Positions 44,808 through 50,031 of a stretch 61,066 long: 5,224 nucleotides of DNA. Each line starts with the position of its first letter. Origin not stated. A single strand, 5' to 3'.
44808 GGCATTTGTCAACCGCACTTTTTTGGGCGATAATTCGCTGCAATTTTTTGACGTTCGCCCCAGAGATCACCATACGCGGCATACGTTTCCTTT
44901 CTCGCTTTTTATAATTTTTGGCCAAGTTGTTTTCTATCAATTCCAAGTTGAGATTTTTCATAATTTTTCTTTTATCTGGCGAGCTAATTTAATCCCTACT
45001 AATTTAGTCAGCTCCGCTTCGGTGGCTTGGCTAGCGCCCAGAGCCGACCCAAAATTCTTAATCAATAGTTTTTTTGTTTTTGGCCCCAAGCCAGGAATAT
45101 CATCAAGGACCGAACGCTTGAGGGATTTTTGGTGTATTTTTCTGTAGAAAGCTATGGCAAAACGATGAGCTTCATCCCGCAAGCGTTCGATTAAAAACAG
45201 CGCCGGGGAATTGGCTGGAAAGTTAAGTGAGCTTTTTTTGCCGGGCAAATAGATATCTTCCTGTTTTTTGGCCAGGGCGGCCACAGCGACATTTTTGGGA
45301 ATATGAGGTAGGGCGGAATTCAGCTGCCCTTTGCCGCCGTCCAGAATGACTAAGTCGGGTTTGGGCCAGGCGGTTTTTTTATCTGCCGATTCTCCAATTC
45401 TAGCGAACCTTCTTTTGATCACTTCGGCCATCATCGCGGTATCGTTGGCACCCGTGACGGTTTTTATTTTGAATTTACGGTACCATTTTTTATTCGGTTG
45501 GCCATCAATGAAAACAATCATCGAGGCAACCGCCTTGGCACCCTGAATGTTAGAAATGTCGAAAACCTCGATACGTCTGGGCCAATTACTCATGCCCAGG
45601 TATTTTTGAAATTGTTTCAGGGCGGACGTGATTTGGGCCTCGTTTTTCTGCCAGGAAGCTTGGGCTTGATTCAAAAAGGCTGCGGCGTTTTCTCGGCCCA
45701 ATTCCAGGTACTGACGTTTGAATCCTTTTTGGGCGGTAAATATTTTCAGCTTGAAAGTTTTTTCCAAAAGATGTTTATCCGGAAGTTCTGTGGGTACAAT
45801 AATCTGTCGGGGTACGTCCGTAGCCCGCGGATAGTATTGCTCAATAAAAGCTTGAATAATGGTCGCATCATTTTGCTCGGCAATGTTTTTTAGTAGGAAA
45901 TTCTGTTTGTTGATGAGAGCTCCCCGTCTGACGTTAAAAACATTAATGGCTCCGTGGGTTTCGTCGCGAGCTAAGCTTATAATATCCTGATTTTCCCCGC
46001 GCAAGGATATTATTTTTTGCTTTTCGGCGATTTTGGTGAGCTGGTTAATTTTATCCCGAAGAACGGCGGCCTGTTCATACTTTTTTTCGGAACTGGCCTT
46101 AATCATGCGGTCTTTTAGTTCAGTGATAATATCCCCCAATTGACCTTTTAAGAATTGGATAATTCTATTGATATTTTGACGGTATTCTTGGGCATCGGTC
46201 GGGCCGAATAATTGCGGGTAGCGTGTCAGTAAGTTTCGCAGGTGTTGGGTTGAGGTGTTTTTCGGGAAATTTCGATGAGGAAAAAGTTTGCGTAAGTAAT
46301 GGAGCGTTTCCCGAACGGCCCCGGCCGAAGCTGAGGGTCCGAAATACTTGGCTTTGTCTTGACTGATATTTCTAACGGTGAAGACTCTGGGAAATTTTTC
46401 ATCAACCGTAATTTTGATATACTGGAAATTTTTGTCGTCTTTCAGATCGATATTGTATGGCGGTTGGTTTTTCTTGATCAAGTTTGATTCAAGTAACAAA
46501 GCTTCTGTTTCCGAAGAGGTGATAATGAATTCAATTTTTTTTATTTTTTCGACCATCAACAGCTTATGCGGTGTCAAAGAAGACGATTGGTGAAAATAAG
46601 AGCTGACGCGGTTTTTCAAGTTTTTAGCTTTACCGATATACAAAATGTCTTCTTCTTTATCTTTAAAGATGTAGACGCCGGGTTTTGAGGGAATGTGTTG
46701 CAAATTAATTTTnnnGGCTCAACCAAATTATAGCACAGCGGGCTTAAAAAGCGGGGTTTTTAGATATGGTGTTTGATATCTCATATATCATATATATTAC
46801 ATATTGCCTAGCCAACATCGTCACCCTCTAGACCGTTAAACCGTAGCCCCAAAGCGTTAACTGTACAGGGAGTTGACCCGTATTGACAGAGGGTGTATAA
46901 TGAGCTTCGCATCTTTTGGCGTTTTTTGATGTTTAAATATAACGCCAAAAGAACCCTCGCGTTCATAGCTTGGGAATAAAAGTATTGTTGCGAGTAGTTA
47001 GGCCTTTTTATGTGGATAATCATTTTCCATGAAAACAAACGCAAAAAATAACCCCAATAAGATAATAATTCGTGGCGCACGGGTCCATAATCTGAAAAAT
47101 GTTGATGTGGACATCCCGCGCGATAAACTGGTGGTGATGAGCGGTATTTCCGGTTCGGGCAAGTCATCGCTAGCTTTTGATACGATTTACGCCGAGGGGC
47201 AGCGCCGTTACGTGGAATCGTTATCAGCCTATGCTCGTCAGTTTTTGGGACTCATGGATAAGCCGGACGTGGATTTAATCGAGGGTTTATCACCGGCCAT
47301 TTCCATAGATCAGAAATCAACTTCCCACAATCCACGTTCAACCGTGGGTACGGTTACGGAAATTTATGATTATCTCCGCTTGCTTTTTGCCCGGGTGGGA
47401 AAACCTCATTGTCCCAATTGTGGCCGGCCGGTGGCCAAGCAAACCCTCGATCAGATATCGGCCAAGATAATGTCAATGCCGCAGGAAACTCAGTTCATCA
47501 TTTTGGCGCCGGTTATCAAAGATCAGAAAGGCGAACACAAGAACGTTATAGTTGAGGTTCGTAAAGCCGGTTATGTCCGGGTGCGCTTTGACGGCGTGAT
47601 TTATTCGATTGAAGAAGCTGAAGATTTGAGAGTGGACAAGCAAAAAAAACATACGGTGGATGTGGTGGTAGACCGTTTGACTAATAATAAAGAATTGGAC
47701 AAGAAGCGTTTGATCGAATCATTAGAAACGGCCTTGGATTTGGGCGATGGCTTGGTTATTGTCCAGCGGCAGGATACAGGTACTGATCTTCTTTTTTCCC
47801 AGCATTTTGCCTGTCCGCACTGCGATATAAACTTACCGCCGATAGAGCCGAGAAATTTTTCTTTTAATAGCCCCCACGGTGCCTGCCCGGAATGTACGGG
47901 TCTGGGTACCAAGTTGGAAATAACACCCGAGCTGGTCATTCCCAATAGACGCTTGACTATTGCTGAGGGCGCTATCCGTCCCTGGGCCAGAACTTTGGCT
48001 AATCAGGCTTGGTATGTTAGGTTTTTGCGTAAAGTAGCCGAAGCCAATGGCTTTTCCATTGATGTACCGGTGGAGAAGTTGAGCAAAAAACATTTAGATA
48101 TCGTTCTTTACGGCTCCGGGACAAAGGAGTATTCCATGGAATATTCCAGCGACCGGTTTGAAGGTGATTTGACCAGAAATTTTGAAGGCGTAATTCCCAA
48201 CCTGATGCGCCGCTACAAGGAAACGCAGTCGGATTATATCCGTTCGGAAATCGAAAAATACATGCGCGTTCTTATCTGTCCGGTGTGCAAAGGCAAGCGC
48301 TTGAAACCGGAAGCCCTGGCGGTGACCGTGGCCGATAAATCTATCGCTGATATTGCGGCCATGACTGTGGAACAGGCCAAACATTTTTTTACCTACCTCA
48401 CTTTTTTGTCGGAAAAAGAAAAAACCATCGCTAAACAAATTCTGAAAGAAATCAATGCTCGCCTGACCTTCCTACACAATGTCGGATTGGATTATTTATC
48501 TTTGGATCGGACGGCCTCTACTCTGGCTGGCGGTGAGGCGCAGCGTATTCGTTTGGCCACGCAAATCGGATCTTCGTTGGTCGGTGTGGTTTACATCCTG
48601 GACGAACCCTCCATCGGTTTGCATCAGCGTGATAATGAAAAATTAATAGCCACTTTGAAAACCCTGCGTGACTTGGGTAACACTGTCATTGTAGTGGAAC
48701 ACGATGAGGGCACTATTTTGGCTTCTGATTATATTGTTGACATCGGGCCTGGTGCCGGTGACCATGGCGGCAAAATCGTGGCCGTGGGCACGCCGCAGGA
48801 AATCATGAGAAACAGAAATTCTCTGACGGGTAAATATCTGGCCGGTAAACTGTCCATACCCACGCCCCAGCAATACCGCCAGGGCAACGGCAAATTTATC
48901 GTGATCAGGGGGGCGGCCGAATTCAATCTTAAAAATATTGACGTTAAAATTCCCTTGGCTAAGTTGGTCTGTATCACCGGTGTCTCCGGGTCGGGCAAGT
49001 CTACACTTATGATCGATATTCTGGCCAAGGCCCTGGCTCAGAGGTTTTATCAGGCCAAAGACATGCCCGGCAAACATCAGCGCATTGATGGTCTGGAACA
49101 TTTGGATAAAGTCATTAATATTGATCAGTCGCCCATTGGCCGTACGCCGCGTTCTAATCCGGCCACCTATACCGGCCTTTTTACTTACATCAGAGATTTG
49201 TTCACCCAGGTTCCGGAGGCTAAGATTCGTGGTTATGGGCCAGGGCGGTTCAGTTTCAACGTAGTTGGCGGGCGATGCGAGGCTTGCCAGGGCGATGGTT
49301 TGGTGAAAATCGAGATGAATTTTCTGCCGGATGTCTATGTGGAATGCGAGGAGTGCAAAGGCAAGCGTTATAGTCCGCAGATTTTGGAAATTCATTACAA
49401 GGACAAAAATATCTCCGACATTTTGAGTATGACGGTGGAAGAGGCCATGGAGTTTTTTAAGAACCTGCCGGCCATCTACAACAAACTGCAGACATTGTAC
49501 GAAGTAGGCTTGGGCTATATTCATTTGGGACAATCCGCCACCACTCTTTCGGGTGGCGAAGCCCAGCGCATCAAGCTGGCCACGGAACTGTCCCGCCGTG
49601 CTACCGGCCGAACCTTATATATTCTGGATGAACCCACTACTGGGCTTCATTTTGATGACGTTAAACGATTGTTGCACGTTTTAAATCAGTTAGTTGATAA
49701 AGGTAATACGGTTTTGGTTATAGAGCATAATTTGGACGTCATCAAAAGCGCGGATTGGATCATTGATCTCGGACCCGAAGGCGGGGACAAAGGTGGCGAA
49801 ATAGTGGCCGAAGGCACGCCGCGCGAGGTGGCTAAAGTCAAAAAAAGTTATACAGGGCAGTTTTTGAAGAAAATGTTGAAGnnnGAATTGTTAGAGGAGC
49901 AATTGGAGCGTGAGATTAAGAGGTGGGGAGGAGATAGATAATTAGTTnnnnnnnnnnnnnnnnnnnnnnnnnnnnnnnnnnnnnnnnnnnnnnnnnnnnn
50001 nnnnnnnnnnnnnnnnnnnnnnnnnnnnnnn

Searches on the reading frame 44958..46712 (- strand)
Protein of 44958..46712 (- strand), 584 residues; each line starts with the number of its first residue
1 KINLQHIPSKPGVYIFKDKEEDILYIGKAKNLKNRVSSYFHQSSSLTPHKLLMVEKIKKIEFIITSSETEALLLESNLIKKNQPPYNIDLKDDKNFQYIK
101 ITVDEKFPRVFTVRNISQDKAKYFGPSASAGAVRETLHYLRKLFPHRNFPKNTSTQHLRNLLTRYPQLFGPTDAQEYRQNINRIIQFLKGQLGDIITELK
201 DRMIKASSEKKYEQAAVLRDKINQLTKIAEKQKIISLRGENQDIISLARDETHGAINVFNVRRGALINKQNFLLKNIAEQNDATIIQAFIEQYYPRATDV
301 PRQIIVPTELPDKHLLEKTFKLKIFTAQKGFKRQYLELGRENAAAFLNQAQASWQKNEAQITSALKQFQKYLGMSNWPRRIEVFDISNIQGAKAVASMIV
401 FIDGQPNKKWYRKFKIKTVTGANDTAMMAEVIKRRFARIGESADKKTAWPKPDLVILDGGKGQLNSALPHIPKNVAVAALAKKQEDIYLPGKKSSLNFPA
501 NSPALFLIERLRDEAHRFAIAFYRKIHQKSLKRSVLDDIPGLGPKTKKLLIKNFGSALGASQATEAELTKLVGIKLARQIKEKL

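Call 22: search_protein_families(library=pfam, proteins=[window:44958-46712:-], max_evalue=0.001)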
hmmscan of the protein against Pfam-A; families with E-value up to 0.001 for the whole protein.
window:44958-46712:- (584 aa): 6 families
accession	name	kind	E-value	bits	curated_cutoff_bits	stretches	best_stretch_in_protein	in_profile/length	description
PF08459.17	UvrC_RNaseH_dom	-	2.9e-49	167.4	22.3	1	369-520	1-159/159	UvrC RNAse H endonuclease domain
PF22920.2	UvrC_RNaseH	-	3.3e-25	88.7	24.3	1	241-349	1-115/116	UvrC Ribonuclease H-like domain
PF01541.30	GIY-YIG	-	6.4e-12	46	22.6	1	11-87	2-78/78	GIY-YIG catalytic domain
PF02151.25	UVR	-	7.5e-07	29.1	21.5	1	195-225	3-33/36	UvrB/uvrC motif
PF14520.12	HHH_5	-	8.4e-06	26.6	27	1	536-584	4-55/57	Helix-hairpin-helix domain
PF20815.3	GIY_YIG_2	-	0.00055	20.4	22.4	0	16-44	26-56/153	GIY-YIG catalytic domain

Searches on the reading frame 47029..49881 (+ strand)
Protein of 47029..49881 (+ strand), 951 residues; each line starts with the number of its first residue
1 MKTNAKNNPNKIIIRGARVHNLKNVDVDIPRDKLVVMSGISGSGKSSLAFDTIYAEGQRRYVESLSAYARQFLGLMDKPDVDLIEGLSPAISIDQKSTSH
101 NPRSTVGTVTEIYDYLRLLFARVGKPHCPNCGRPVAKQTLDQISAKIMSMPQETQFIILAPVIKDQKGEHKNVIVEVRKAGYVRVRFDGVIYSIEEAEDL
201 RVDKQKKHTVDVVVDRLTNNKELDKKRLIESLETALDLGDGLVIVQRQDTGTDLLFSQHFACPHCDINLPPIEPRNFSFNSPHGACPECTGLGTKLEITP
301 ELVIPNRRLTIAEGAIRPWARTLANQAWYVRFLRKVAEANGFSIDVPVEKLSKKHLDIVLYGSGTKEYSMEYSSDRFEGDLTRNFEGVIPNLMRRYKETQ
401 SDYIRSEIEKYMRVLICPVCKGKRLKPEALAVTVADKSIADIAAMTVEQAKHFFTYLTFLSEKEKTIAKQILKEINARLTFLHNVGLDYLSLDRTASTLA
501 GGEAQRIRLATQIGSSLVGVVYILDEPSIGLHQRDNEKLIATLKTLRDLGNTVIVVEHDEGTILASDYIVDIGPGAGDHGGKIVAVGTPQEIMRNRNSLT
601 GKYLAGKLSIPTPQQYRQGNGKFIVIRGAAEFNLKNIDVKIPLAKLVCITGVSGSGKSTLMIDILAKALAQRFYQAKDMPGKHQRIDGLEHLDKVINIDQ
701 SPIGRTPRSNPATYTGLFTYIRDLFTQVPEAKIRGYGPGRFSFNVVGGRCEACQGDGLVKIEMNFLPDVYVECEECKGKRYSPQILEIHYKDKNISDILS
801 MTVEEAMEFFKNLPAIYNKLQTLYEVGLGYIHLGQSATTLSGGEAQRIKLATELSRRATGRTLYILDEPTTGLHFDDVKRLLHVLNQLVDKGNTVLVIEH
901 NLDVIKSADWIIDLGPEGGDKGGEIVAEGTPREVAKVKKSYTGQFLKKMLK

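Call 22: search_protein_families(library=pfam, proteins=[window:47029-49881:+], max_evalue=0.001)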
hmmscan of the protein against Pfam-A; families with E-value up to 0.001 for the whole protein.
window:47029-49881:+ (951 aa): 16 families
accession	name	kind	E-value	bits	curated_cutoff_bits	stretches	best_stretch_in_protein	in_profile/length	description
PF17755.6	UvrA_DNA-bind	-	8.9e-37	126.2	23.2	1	300-410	2-110/110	UvrA DNA-binding domain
PF17760.6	UvrA_inter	-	8.4e-35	119.4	23.3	1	138-249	1-109/109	UvrA interaction domain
PF00005.33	ABC_tran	-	1.4e-20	74.7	25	1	816-871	85-137/137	ABC transporter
PF02463.25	SMC_N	-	4.2e-09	36.6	40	0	832-912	135-209/220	RecF/RecN/SMC N terminal domain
PF13191.12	AAA_16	-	4.8e-07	30.9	32.6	0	645-672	25-51/167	AAA ATPase domain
PF13555.12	AAA_29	-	7.2e-07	29.3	27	0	639-661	17-39/61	P-loop containing region of AAA domain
PF13304.12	AAA_21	-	2.2e-06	28.4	27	1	840-897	238-295/304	AAA domain, putative AbiEii toxin, Type IV TA system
PF03193.22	RsgA_GTPase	-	1.3e-05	25.5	30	0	614-683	77-146/174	RsgA GTPase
PF20720.3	nSTAND3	-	3.1e-05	24.2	27.2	0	645-676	18-51/155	Novel STAND NTPase 3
PF13476.12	AAA_23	-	9.4e-05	23.6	27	0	635-668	13-42/201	AAA domain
PF20703.3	nSTAND1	-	0.00032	20.9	27.1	0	29-49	30-50/379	Novel STAND NTPase 1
PF13481.12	AAA_25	-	0.00032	20.8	27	0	640-668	29-57/195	AAA domain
PF13175.12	AAA_15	-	0.00045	20.4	32.1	0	638-808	16-111/374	AAA ATPase domain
PF01583.26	APS_kinase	-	0.00056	20.4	21.1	0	646-686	4-43/152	Adenylylsulphate kinase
PF13173.12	AAA_14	-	0.00066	20.1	27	0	645-674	3-34/129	AAA domain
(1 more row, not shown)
